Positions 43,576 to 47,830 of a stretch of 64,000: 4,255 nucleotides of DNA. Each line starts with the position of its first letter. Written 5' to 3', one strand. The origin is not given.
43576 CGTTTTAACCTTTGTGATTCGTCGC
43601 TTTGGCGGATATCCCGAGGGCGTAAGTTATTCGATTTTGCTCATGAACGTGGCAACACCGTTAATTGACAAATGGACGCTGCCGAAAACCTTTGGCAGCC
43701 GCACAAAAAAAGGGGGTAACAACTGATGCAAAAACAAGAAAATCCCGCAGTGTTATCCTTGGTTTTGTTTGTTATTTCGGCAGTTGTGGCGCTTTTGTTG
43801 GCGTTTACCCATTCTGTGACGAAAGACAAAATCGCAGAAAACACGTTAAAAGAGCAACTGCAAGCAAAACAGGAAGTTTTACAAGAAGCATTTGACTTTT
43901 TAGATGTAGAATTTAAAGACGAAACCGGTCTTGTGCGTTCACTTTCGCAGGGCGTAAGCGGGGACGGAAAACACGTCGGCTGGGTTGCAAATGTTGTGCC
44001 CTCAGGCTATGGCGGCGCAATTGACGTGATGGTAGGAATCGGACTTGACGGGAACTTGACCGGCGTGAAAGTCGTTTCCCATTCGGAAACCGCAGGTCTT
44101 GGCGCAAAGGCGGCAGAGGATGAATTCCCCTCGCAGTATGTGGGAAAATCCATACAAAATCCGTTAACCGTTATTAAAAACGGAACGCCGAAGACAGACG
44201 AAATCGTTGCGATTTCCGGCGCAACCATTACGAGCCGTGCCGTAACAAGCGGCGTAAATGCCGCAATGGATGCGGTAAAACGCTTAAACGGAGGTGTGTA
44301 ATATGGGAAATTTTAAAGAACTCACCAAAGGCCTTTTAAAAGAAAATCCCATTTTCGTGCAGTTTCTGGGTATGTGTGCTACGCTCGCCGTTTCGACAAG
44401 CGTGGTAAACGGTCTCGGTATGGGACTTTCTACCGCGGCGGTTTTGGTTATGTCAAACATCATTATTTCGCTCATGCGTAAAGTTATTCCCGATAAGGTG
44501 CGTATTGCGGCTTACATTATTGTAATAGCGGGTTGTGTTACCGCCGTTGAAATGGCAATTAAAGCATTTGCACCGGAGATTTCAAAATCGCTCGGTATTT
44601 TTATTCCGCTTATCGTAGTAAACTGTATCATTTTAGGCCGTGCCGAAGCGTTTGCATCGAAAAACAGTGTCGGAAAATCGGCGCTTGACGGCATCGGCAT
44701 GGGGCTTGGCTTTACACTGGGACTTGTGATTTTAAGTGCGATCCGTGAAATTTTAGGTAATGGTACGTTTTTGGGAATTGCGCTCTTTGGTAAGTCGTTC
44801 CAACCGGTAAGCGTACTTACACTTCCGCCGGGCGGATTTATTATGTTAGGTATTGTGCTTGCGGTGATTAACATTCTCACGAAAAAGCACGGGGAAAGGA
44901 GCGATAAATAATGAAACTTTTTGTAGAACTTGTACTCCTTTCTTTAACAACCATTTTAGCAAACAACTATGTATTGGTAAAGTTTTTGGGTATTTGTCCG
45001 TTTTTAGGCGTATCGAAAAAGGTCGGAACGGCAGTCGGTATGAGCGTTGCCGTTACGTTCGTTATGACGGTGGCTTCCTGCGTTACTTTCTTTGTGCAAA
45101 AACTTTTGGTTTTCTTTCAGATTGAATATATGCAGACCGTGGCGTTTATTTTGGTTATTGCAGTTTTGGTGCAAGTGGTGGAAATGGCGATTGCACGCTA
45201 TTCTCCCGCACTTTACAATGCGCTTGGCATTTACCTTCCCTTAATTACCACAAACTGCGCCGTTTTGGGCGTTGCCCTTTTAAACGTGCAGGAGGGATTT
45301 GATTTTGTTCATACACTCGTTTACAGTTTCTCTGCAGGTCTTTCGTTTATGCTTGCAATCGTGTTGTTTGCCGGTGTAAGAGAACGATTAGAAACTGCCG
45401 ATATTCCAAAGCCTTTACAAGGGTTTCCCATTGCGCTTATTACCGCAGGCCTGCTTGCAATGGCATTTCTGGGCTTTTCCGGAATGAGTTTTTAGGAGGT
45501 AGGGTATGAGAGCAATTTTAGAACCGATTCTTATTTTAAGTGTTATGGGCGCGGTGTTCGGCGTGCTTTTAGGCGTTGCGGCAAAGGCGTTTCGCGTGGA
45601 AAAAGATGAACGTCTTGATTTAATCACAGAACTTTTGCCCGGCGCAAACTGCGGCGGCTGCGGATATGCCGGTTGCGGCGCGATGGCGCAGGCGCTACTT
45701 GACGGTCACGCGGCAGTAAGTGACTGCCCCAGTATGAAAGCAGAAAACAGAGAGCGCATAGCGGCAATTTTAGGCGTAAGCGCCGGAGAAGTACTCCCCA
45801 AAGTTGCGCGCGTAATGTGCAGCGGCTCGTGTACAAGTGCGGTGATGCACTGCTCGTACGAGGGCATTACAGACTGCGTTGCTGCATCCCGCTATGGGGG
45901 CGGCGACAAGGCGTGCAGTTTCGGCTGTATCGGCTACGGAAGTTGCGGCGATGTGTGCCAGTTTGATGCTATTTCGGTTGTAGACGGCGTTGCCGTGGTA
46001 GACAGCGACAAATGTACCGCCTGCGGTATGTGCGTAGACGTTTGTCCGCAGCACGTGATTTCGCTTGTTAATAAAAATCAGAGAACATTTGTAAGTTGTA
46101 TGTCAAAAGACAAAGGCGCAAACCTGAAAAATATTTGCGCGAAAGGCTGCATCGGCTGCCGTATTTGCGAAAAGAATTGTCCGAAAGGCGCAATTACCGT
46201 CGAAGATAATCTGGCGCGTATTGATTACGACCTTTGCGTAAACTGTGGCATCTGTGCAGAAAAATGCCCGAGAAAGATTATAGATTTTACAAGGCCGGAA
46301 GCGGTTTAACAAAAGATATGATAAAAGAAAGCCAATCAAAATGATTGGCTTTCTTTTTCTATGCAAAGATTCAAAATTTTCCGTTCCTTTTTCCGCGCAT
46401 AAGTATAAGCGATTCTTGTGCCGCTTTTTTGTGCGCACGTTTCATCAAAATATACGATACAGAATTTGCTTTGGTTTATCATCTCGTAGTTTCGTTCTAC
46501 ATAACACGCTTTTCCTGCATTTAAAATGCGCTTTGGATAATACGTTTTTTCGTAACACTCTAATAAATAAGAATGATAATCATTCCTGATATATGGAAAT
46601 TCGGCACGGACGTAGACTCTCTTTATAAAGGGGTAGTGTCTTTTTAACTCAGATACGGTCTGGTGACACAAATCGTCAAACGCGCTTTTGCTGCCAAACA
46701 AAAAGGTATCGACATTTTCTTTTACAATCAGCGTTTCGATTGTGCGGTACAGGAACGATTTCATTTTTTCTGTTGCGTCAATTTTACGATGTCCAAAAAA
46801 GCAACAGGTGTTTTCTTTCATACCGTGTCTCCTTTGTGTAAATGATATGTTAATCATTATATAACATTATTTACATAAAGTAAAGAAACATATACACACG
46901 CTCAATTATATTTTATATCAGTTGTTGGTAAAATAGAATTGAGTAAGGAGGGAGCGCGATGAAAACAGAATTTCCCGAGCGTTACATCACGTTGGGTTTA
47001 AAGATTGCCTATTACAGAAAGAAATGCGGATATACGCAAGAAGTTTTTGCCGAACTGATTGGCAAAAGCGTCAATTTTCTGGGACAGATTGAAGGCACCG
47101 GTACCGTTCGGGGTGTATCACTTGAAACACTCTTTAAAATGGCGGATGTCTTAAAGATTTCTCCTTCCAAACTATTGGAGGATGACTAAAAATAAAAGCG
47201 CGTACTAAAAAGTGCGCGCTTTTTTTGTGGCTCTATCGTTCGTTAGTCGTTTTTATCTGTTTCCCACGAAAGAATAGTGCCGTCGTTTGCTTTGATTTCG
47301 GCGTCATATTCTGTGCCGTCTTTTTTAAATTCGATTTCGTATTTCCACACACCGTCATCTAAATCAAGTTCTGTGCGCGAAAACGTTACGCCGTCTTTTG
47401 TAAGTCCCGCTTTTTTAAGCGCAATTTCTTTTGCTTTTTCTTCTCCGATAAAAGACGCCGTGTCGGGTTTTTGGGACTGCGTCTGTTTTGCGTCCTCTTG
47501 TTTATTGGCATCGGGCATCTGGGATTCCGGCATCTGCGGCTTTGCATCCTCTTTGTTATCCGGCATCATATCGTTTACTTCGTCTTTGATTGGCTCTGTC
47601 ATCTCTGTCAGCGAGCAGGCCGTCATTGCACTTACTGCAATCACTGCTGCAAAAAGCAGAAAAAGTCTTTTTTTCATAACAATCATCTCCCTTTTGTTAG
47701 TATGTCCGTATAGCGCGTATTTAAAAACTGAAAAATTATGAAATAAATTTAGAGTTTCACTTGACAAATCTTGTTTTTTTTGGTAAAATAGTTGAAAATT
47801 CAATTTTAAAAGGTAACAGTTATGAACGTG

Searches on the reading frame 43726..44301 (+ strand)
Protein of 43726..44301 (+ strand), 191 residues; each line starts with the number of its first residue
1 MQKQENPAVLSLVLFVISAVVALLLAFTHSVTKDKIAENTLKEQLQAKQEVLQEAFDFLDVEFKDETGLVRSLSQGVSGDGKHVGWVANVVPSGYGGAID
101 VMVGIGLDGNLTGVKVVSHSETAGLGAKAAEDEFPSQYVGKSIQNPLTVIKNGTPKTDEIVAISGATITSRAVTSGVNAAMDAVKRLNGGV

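Call 47: search_protein_families(library=pfam, proteins=[window:43726-44301:+], max_evalue=0.001)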
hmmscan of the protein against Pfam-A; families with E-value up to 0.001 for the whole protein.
window:43726-44301:+ (191 aa): 1 family
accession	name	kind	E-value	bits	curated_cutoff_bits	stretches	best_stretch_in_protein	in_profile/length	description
PF04205.19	FMN_bind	-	4.8e-21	75.6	22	1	94-181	1-76/77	FMN-binding domain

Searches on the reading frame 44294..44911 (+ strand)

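Call 47: search_protein_families(library=pfam, proteins=[window:44294-44911:+], max_evalue=0.001)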
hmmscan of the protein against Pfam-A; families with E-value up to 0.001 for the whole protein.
window:44294-44911:+ (205 aa): 1 family
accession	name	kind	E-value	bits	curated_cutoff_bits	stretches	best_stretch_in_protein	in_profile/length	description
PF02508.19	Rnf-Nqr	-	6e-67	225.5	23.8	1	7-188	2-173/174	Rnf-Nqr subunit, membrane protein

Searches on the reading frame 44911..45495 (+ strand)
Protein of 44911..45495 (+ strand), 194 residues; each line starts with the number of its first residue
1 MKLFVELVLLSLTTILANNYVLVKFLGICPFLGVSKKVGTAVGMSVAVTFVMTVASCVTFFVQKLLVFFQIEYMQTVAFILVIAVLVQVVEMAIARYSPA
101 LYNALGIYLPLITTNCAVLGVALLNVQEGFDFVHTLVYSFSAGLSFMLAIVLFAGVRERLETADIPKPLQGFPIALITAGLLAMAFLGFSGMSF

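Call 47: search_protein_families(library=pfam, proteins=[window:44911-45495:+], max_evalue=0.001)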
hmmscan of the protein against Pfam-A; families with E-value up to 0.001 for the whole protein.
window:44911-45495:+ (194 aa): 1 family
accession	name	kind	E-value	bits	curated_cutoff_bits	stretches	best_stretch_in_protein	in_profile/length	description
PF02508.19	Rnf-Nqr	-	3.5e-58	196.9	23.8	1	10-192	4-173/174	Rnf-Nqr subunit, membrane protein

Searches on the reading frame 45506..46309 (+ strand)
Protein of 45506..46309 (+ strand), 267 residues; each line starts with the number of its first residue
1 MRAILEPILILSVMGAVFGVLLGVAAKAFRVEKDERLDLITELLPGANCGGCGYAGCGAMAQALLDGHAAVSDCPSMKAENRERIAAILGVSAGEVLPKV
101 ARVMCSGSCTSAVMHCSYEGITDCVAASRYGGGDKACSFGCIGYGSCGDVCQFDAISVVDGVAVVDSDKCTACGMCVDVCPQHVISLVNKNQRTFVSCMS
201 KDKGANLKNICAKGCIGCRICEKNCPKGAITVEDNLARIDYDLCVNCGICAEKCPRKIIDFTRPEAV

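Call 47: search_protein_families(library=pfam, proteins=[window:45506-46309:+], max_evalue=0.001)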
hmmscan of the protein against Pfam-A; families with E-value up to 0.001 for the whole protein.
window:45506-46309:+ (267 aa): 12 families
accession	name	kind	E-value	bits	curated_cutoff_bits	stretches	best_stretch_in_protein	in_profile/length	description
PF00037.32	Fer4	-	5.4e-18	64.4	21.1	3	164-186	2-24/24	4Fe-4S binding domain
PF12838.12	Fer4_7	-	1.7e-14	54.5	27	3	215-257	2-51/52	4Fe-4S dicluster domain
PF04060.18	FeS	-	1.4e-12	47.6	23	1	44-75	1-32/33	Putative Fe-S cluster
PF13187.11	Fer4_9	-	1.3e-11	44.7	27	2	215-258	2-51/52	4Fe-4S dicluster domain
PF12837.12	Fer4_6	-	5.3e-10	39.2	25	2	162-185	1-24/24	4Fe-4S binding domain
PF14697.11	Fer4_21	-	8.8e-10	39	35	2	141-186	8-58/59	4Fe-4S dicluster domain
PF13237.11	Fer4_10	-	1e-09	38.6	25.5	2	212-255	6-53/53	4Fe-4S dicluster domain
PF12797.12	Fer4_2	-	4e-07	30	24.5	1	164-181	4-21/22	4Fe-4S binding domain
PF13484.11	Fer4_16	-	2e-06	28.9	30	1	169-227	1-65/66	4Fe-4S double cluster binding domain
PF13534.11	Fer4_17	-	2.8e-06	28.2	22.2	1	169-228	1-59/61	4Fe-4S dicluster domain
PF12800.12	Fer4_4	-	0.00021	21.8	24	1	168-181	2-15/17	4Fe-4S binding domain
PF25160.1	LdpA_Fe-S-bd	-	0.00063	19.9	27.6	1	147-187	9-45/49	LdpA Fe-S cluster-binding domain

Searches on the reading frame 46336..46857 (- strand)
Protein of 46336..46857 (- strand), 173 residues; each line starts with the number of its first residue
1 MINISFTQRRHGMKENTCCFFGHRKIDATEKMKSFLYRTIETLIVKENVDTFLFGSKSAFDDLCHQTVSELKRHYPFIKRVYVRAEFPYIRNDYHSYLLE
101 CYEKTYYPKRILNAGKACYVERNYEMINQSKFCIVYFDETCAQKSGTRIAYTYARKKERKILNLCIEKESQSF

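Call 5: search_protein_families(library=ncbifam, proteins=[window:46336-46857:-])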
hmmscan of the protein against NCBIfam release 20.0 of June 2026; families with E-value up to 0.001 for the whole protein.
window:46336-46857:- (173 aa): 0 families

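Call 47: search_protein_families(library=pfam, proteins=[window:46336-46857:-], max_evalue=0.001)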
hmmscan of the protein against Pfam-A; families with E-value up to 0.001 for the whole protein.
window:46336-46857:- (173 aa): 1 family
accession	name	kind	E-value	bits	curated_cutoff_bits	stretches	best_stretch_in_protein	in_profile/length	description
PF06908.16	YpsA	-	2e-05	25.1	27.7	1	18-161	11-160/168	YspA SLOG family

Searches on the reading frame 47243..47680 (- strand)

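Call 5: search_protein_families(library=ncbifam, proteins=[window:47243-47680:-])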
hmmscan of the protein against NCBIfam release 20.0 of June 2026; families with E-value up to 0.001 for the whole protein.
window:47243-47680:- (145 aa): 0 families

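Call 47: search_protein_families(library=pfam, proteins=[window:47243-47680:-], max_evalue=0.001)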
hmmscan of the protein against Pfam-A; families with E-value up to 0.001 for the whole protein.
window:47243-47680:- (145 aa): 2 families
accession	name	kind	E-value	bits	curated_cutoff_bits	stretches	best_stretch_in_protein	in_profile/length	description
PF03413.25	PepSY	-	3.5e-09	37.3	24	1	78-139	2-59/60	Peptidase propeptide and YPEB domain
PF14292.12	SusE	-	0.0002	21.9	25.2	1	75-142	14-80/106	SusE outer membrane protein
